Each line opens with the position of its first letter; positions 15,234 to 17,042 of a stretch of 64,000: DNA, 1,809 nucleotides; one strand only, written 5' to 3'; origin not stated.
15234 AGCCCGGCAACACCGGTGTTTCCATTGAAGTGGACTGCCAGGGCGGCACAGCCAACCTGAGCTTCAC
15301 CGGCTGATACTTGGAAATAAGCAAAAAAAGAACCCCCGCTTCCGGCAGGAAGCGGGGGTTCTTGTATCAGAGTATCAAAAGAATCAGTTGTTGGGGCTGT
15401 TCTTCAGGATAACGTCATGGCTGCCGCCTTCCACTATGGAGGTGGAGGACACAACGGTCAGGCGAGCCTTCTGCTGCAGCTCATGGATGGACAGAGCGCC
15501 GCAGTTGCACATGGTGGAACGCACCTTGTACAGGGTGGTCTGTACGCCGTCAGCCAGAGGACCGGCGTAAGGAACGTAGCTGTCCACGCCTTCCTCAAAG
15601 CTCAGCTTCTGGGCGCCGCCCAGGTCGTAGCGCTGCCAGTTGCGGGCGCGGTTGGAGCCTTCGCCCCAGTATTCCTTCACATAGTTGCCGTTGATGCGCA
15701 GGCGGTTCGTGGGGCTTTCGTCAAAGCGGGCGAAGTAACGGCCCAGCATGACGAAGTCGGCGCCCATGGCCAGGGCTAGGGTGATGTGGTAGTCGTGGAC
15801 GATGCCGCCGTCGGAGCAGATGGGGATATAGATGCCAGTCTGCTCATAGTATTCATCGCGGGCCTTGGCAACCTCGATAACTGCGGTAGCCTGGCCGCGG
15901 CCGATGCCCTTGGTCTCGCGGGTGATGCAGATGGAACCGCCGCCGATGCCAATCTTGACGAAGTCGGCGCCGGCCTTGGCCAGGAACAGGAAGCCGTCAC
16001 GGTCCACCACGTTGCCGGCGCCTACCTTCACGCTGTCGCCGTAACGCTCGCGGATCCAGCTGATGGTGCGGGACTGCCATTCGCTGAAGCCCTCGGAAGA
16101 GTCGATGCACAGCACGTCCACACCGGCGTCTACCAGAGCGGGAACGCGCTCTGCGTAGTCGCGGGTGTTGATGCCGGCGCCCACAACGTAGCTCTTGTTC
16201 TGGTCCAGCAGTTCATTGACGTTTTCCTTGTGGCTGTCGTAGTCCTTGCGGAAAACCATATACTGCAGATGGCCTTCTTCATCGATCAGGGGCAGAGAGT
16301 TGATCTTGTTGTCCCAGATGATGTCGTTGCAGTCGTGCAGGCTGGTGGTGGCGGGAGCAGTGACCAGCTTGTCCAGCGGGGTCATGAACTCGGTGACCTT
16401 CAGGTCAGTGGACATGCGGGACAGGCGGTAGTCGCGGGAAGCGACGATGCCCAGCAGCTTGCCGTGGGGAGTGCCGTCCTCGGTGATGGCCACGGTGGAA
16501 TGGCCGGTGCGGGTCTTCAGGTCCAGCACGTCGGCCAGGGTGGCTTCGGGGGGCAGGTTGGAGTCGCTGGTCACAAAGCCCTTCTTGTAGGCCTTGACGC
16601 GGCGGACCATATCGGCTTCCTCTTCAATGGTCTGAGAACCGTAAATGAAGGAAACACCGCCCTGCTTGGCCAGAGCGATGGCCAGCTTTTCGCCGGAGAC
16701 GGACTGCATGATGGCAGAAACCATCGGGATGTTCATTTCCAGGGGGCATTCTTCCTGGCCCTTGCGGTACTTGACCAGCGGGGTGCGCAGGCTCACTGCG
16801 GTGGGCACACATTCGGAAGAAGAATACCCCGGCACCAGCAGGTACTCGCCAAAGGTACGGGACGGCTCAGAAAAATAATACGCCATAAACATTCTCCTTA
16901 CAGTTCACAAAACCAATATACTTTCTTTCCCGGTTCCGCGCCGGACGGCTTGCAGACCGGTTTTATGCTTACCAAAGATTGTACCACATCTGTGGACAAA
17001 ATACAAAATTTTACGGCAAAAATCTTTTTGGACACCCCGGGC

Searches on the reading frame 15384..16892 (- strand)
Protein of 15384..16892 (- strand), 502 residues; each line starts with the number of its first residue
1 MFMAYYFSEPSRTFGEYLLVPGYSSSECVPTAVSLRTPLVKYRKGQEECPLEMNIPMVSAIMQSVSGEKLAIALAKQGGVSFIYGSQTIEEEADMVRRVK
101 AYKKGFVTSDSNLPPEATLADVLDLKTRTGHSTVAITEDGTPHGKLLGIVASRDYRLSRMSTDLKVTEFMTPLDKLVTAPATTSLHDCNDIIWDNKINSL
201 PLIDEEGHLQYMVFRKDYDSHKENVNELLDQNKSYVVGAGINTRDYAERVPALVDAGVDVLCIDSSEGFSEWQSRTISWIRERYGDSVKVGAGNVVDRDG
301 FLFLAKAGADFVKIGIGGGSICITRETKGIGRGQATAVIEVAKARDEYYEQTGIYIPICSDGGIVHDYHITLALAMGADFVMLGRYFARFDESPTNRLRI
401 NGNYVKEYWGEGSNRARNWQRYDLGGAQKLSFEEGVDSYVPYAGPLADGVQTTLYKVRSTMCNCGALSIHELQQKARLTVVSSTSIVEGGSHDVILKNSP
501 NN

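Call 19: search_protein_families(library=ncbifam, proteins=[window:15384-16892:-], max_evalue=1e-10)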
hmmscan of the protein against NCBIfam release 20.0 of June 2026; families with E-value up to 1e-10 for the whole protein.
window:15384-16892:- (502 aa): 11 families
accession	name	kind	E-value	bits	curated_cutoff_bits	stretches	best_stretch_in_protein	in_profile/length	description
NF005493.0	PRK07107.1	equivalog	2.9e-289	959.7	585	1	3-500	1-497/502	IMP dehydrogenase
TIGR01302.1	IMP_dehydrog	equivalog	3.2e-103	346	481.5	1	13-473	3-449/450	IMP dehydrogenase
NF052358.1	GMPRedGuaB1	equivalog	2.9e-59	201.5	675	1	54-489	44-472/479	GMP reductase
NF005869.0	PRK07807.1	equivalog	4.4e-58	197.5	549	1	53-490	43-473/479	GuaB1 family IMP dehydrogenase-related protein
TIGR01303.1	IMP_DH_rel_1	equivalog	4.3e-53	180.9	562.75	1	54-489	43-470/475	GuaB1 family IMP dehydrogenase-related protein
NF005311.0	PRK06843.1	equivalog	8.4e-53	179.7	779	1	206-495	113-401/404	inosine 5-monophosphate dehydrogenase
NF003470.0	PRK05096.1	equivalog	1.8e-41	142.5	397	1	229-481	93-336/347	GMP reductase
TIGR01305.1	GMP_reduct_1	equivalog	1e-35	123.4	492.15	1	230-481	93-335/343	GMP reductase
NF003966.0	PRK05458.1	equivalog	3.7e-33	115.2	344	1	208-481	62-318/327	GMP reductase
TIGR01306.1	GMP_reduct_2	equivalog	2e-26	93.3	465.65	1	204-475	55-308/321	GMP reductase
TIGR01304.1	IMP_DH_rel_2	equivalog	6.6e-25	88.1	342.1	1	236-474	131-360/365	GuaB3 family IMP dehydrogenase-related protein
